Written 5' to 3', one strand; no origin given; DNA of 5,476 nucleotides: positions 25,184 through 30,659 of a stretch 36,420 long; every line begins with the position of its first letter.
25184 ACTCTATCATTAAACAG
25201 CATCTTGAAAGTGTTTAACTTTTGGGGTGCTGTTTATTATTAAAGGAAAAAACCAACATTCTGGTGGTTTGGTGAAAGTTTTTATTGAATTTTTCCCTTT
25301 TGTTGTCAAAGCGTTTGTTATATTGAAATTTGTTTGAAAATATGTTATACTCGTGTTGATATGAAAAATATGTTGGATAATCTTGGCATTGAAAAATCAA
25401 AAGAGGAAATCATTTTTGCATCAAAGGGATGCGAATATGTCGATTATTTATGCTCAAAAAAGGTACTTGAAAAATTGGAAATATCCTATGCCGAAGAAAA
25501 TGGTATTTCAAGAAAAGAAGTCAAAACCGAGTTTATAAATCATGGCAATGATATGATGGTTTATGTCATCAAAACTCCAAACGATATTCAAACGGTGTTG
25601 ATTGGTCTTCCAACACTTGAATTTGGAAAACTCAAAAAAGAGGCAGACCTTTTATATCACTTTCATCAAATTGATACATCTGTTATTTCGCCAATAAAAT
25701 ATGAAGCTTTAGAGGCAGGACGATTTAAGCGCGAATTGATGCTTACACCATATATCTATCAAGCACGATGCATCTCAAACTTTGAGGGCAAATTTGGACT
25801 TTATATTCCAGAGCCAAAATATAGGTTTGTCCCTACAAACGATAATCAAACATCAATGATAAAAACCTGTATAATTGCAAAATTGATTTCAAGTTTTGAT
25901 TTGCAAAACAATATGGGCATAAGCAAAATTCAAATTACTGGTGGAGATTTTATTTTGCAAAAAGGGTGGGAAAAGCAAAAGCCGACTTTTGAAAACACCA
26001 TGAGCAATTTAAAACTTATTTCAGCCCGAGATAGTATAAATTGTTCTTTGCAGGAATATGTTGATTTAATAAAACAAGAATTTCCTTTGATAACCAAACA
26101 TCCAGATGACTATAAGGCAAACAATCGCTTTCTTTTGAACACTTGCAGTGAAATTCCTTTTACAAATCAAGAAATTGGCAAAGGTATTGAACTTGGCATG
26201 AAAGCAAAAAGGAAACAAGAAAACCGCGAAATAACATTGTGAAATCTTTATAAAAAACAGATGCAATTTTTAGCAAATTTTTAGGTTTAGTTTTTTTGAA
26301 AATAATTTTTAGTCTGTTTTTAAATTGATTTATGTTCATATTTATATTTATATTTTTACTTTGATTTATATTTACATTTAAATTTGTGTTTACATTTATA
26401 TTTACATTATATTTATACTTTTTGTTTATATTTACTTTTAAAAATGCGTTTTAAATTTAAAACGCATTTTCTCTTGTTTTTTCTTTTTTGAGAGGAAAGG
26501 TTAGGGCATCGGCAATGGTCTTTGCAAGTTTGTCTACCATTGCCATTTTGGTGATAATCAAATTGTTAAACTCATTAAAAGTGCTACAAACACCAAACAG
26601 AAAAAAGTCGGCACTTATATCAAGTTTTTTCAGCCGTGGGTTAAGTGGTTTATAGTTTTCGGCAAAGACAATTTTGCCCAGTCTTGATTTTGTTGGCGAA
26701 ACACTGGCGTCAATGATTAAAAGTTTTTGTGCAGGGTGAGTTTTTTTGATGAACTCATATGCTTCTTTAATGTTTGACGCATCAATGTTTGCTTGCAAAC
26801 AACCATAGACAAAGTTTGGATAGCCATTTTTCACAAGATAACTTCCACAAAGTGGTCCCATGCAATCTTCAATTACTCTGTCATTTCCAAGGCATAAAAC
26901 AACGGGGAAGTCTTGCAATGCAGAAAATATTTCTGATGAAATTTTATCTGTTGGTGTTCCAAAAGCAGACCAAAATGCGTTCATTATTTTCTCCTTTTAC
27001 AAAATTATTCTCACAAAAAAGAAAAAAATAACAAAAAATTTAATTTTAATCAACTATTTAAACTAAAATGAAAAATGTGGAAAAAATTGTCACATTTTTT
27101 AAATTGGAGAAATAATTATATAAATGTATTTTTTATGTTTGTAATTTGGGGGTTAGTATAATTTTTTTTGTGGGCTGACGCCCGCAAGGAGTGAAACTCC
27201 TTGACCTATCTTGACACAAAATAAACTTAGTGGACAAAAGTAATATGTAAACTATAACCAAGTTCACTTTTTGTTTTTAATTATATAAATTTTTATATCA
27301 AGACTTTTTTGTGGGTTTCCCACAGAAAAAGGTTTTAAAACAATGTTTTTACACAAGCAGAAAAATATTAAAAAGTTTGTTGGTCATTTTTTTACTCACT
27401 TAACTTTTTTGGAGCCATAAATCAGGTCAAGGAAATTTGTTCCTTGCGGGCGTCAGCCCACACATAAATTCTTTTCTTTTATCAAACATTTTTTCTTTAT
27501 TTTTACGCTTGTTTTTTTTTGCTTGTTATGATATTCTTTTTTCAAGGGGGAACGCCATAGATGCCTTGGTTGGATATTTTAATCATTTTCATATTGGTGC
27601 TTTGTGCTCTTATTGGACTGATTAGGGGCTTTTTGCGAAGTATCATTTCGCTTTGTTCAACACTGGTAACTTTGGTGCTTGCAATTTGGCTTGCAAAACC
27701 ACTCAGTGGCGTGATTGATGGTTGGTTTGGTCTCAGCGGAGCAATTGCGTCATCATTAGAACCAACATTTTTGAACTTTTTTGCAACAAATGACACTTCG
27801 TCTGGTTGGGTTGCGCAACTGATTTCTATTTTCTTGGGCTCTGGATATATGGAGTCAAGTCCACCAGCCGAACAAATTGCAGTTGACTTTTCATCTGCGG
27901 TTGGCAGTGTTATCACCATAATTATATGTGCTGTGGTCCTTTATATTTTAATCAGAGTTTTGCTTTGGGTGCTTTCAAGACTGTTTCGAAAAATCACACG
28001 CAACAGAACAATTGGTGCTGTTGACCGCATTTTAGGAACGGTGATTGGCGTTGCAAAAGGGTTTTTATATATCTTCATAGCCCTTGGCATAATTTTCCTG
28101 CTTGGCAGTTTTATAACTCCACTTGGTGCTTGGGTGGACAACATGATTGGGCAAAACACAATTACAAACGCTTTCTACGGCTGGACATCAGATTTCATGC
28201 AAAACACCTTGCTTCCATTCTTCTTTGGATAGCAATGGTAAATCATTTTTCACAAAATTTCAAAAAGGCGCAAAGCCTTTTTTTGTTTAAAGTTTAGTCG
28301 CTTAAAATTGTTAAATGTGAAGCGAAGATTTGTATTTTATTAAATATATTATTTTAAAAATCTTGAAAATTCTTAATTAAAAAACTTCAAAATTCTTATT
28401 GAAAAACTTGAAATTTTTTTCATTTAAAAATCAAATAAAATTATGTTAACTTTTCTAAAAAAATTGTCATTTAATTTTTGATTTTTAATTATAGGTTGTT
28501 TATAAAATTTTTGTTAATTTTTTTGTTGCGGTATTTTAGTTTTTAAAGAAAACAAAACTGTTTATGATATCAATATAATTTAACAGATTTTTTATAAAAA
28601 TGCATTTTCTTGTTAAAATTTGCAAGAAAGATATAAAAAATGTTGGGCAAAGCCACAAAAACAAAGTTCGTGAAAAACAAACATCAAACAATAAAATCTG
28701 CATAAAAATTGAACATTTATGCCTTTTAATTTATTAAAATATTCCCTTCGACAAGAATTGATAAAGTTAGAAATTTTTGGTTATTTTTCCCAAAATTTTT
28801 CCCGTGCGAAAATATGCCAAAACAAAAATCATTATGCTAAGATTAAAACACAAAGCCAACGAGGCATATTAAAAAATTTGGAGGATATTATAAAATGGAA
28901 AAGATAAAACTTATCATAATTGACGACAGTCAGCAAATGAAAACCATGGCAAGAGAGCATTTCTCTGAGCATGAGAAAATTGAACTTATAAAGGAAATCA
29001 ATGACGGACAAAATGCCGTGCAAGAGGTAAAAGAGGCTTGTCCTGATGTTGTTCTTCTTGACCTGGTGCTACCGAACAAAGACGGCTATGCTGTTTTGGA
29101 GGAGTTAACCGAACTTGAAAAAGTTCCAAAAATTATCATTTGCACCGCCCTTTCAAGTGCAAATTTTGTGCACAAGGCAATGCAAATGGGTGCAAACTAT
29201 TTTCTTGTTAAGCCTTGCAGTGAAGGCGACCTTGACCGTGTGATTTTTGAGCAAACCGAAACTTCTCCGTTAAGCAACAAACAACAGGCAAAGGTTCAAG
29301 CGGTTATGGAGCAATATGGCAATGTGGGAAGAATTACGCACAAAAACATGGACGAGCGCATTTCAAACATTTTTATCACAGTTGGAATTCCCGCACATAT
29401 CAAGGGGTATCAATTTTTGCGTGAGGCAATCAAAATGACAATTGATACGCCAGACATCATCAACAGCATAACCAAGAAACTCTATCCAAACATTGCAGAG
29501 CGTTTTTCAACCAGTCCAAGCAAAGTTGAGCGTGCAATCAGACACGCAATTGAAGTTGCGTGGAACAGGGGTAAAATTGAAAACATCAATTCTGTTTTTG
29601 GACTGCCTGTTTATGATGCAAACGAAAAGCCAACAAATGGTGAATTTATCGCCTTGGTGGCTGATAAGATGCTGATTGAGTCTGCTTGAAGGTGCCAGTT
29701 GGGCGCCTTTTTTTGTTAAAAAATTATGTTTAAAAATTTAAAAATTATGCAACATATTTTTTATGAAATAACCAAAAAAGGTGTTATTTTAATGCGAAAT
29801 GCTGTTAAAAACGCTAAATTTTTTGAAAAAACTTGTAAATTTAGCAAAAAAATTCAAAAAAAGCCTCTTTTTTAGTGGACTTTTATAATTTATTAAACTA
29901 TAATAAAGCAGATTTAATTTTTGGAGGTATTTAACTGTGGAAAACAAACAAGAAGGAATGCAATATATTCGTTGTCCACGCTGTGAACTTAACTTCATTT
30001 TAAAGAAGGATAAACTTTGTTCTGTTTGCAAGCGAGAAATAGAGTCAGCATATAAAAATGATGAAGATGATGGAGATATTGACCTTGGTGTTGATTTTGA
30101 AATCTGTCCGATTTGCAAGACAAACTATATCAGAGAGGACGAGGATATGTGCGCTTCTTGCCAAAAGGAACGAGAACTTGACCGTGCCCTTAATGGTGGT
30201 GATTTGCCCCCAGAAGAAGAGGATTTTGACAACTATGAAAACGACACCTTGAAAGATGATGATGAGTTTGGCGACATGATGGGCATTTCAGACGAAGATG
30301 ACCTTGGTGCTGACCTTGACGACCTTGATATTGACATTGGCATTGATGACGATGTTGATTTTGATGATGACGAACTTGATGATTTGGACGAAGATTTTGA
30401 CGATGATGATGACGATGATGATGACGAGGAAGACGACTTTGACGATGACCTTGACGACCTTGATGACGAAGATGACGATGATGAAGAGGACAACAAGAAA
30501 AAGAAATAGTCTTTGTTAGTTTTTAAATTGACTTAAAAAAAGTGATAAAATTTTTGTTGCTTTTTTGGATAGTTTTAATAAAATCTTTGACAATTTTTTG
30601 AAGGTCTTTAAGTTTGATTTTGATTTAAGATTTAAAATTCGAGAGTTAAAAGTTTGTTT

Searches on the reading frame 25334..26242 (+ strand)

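Call 11: search_protein_families(library=pfam, proteins=[window:25334-26242:+])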
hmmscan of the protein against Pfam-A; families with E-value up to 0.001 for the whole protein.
window:25334-26242:+ (302 aa): 0 families

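Call 58: search_protein_families(library=pfam, proteins=[window:25334-26242:+], max_evalue=0.1)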
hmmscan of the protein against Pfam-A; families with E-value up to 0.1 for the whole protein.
window:25334-26242:+ (302 aa): 1 family
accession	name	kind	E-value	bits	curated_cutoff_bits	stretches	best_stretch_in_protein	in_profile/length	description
PF22674.2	C2185-like_N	-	0.09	13.5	27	0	12-54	16-61/91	C2185-like, N-terminal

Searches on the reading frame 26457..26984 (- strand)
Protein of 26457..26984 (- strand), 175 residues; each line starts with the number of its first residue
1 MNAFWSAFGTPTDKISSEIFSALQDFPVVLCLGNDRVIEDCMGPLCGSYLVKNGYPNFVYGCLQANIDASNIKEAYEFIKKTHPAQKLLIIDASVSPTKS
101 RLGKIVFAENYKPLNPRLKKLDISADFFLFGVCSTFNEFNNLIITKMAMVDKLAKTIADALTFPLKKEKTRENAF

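Call 11: search_protein_families(library=pfam, proteins=[window:26457-26984:-])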
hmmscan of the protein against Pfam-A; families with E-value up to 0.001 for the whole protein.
window:26457-26984:- (175 aa): 1 family
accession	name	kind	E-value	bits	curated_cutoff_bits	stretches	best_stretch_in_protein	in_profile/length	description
PF06866.16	DUF1256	-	5.7e-24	84.8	27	1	16-159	18-163/164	Protein of unknown function (DUF1256)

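Call 81: find_encoding_contigs(protein=window:26457-26984:-, flank=2500, max_places=10)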
Protein window:26457-26984:- (175 aa): 15 contigs read that carry it; 10 places shown.
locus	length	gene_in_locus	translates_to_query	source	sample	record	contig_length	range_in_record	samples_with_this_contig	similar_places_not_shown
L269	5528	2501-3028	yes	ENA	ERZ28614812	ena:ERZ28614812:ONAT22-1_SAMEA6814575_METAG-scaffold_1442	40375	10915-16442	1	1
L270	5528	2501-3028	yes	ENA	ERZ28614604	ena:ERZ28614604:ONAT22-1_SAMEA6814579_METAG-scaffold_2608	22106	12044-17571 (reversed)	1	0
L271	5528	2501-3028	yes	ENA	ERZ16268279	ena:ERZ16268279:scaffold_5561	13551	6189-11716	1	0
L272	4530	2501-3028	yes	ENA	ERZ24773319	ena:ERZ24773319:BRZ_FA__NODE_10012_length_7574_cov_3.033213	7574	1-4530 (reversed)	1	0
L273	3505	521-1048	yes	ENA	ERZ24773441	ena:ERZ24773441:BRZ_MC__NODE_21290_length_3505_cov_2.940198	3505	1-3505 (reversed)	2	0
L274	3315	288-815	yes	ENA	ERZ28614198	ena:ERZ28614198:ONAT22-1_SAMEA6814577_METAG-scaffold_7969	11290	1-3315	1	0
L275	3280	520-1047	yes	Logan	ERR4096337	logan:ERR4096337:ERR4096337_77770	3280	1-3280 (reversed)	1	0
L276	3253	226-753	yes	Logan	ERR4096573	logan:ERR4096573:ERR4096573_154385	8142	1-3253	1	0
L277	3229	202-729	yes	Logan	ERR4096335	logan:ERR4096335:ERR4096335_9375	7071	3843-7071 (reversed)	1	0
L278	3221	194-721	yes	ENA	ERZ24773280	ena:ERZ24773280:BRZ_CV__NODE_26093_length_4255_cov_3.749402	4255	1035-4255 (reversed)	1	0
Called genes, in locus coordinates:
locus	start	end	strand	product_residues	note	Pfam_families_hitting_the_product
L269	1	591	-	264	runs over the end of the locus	PF00072:Response_reg, PF08769:Spo0A_C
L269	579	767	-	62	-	-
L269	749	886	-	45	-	-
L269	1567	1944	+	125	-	-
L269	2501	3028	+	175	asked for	PF06866:DUF1256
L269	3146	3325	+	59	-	-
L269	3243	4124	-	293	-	-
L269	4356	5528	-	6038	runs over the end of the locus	-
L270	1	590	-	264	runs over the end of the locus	PF00072:Response_reg, PF08769:Spo0A_C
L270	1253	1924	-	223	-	PF02674:Colicin_V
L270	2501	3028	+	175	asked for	PF06866:DUF1256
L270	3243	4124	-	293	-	-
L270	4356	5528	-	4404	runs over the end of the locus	?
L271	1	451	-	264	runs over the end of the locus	PF00072:Response_reg, PF08769:Spo0A_C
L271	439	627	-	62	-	-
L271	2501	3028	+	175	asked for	PF06866:DUF1256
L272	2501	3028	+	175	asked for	PF06866:DUF1256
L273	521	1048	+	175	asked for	PF06866:DUF1256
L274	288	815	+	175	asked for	PF06866:DUF1256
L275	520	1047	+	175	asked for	PF06866:DUF1256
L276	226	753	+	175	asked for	PF06866:DUF1256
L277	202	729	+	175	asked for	PF06866:DUF1256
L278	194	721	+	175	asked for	PF06866:DUF1256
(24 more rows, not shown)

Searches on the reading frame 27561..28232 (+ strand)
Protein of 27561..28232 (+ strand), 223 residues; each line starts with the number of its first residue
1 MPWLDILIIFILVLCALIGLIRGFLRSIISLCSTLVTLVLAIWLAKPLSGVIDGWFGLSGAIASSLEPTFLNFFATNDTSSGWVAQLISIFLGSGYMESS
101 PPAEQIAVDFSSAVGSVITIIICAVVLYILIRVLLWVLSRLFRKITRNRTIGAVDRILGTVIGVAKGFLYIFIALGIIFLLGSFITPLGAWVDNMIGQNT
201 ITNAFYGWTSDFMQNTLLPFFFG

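Call 11: search_protein_families(library=pfam, proteins=[window:27561-28232:+])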
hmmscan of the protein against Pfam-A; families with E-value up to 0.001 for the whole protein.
window:27561-28232:+ (223 aa): 1 family
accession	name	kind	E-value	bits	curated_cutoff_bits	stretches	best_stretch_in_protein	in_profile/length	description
PF02674.22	Colicin_V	-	1.1e-17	64.8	29.3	1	4-179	1-119/144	Colicin V production protein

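Call 85: find_encoding_contigs(protein=window:27561-28232:+, flank=1500, max_places=10)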
Protein window:27561-28232:+ (223 aa): 10 contigs read that carry it; 8 places shown.
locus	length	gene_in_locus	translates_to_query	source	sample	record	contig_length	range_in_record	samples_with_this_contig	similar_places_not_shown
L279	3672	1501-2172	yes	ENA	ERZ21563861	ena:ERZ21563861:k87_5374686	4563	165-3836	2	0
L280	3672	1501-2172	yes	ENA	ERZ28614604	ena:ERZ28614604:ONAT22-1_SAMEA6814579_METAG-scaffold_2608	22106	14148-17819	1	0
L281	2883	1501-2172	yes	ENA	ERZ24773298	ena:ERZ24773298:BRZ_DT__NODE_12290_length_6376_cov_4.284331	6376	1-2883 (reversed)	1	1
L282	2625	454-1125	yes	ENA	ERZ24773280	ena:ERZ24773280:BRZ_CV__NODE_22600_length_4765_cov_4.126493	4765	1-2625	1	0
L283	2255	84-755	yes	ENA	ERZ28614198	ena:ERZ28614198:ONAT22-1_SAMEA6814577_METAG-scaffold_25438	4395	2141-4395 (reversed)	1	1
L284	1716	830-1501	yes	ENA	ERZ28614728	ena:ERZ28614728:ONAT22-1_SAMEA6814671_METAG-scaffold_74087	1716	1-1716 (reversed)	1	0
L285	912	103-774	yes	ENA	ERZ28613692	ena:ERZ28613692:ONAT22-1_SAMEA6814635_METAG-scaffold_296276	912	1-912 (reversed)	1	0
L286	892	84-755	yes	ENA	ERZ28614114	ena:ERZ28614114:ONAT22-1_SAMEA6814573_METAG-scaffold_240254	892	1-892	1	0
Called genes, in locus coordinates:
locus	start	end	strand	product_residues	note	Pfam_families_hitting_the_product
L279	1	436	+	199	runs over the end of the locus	?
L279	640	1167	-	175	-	PF06866:DUF1256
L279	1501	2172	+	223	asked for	PF02674:Colicin_V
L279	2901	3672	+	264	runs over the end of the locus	PF00072:Response_reg, PF08769:Spo0A_C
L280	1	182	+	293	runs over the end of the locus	-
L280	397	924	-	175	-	PF06866:DUF1256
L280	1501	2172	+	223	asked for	PF02674:Colicin_V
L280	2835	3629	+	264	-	PF00072:Response_reg, PF08769:Spo0A_C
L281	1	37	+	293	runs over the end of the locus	-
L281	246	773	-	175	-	PF06866:DUF1256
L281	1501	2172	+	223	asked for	PF02674:Colicin_V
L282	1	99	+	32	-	?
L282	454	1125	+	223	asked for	PF02674:Colicin_V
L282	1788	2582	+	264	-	PF00072:Response_reg, PF08769:Spo0A_C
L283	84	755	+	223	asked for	PF02674:Colicin_V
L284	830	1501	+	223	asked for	PF02674:Colicin_V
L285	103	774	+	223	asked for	PF02674:Colicin_V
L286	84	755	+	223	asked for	PF02674:Colicin_V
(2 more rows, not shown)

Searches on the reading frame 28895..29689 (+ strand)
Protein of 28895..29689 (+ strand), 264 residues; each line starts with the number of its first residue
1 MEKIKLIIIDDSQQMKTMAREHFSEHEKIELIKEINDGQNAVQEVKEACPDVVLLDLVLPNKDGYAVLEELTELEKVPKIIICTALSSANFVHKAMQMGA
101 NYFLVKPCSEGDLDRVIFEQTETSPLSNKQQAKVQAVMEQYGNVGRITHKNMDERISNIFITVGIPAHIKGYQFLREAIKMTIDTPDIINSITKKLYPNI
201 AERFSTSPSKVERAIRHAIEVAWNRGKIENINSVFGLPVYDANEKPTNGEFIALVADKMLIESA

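Call 11: search_protein_families(library=pfam, proteins=[window:28895-29689:+])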
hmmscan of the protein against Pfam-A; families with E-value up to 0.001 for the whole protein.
window:28895-29689:+ (264 aa): 2 families
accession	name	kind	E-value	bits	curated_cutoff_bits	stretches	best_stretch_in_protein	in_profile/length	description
PF08769.17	Spo0A_C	-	2.5e-40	137.1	25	1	156-258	1-103/104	Sporulation initiation factor Spo0A C terminal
PF00072.30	Response_reg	-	1.2e-23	83.9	30.2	1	7-115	2-108/111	Response regulator receiver domain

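Call 15: find_encoding_contigs(protein=window:28895-29689:+, flank=10000, max_places=10)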
Protein window:28895-29689:+ (264 aa): 22 contigs read that carry it; 10 places shown.
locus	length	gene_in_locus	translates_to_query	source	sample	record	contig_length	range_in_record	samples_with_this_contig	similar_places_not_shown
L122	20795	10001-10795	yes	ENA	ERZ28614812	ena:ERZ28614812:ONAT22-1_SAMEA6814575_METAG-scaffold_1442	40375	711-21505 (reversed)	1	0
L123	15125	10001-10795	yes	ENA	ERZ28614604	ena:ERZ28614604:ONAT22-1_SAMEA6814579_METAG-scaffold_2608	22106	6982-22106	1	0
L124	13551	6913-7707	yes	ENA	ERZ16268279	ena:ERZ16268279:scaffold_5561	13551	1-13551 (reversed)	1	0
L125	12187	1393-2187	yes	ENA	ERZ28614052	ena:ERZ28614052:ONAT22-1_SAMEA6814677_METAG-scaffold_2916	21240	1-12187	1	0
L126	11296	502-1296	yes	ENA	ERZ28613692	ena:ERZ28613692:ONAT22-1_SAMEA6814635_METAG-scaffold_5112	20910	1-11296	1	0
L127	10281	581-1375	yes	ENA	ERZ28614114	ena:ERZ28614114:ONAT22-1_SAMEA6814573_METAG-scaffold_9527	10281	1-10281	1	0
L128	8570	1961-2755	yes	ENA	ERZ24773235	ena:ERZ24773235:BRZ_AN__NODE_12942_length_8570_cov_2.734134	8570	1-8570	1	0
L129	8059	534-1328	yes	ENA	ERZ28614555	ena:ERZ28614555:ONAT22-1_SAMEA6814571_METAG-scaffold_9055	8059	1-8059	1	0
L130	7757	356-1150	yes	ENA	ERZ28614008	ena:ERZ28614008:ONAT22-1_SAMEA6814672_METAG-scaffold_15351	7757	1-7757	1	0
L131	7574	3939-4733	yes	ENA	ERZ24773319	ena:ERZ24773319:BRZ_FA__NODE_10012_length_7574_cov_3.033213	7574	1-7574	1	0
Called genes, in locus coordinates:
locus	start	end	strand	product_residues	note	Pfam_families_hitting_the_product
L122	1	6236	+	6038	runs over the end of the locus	-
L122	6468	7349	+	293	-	-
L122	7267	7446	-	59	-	-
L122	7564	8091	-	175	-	PF06866:DUF1256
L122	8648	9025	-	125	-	-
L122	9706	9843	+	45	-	-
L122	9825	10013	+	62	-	-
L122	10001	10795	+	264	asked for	PF00072:Response_reg, PF08769:Spo0A_C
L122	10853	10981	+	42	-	-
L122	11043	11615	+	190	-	-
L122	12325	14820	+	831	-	PF02739:5_3_exonuc_N, PF01367:5_3_exonuc, PF00476:DNA_pol_A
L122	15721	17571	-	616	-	-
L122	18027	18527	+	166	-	PF00584:SecE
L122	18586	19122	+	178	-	PF02357:NusG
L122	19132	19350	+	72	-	-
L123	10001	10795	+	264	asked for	PF00072:Response_reg, PF08769:Spo0A_C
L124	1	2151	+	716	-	?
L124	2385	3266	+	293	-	-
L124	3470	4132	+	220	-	-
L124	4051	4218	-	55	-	-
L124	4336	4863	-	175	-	PF06866:DUF1256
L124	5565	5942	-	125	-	-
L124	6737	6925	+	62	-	-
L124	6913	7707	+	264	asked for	PF00072:Response_reg, PF08769:Spo0A_C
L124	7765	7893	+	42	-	-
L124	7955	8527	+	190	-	-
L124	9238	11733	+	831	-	PF02739:5_3_exonuc_N, PF01367:5_3_exonuc, PF00476:DNA_pol_A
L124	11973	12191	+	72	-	-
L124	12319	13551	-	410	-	?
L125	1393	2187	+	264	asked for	PF00072:Response_reg, PF08769:Spo0A_C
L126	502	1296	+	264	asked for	PF00072:Response_reg, PF08769:Spo0A_C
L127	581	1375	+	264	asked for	PF00072:Response_reg, PF08769:Spo0A_C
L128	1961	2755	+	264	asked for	PF00072:Response_reg, PF08769:Spo0A_C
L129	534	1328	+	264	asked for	PF00072:Response_reg, PF08769:Spo0A_C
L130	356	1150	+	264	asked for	PF00072:Response_reg, PF08769:Spo0A_C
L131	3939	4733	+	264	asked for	PF00072:Response_reg, PF08769:Spo0A_C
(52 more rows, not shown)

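Call 58: search_protein_families(library=pfam, proteins=[L124:3470-4132:+], max_evalue=0.1)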
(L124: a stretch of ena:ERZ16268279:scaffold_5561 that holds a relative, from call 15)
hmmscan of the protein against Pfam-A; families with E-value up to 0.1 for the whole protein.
L124:3470-4132:+ (220 aa): 0 families

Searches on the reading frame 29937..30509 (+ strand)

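Call 58: search_protein_families(library=pfam, proteins=[window:29937-30509:+], max_evalue=0.1)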
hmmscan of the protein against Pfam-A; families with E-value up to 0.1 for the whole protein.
window:29937-30509:+ (190 aa): 9 families
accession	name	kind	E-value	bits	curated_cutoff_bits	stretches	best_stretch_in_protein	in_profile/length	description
PF13248.11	Zn_ribbon_3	-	0.00091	19.1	27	1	57-77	5-24/26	zinc-ribbon domain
PF18912.6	DZR_2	-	0.0019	18.4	27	1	57-78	10-30/56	Double zinc ribbon domain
PF17032.10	Zn_ribbon_15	-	0.0021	19.3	28.9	1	6-40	33-67/73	zinc-ribbon family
PF23475.1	zf-Tbcl_FmdE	-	0.0039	17.1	23.2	1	54-78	7-31/35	FmdE treble clef zinc finger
PF12773.13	DZR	-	0.015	15.9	27.3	1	13-75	1-44/45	Double zinc ribbon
PF14768.12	RPA_interact_C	-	0.034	15.1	25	0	56-78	1-24/80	Replication protein A interacting C-terminal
PF10367.15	zf-Vps39_C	-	0.042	13.9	24.7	0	20-35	4-19/41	Vacuolar sorting protein 39 C-terminal zinc finger domain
PF22191.2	IBR_1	-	0.053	13.8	27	0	10-32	3-25/47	IBR domain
PF02318.22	FYVE_2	-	0.054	14.1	27.2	0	54-82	79-107/118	FYVE-type zinc finger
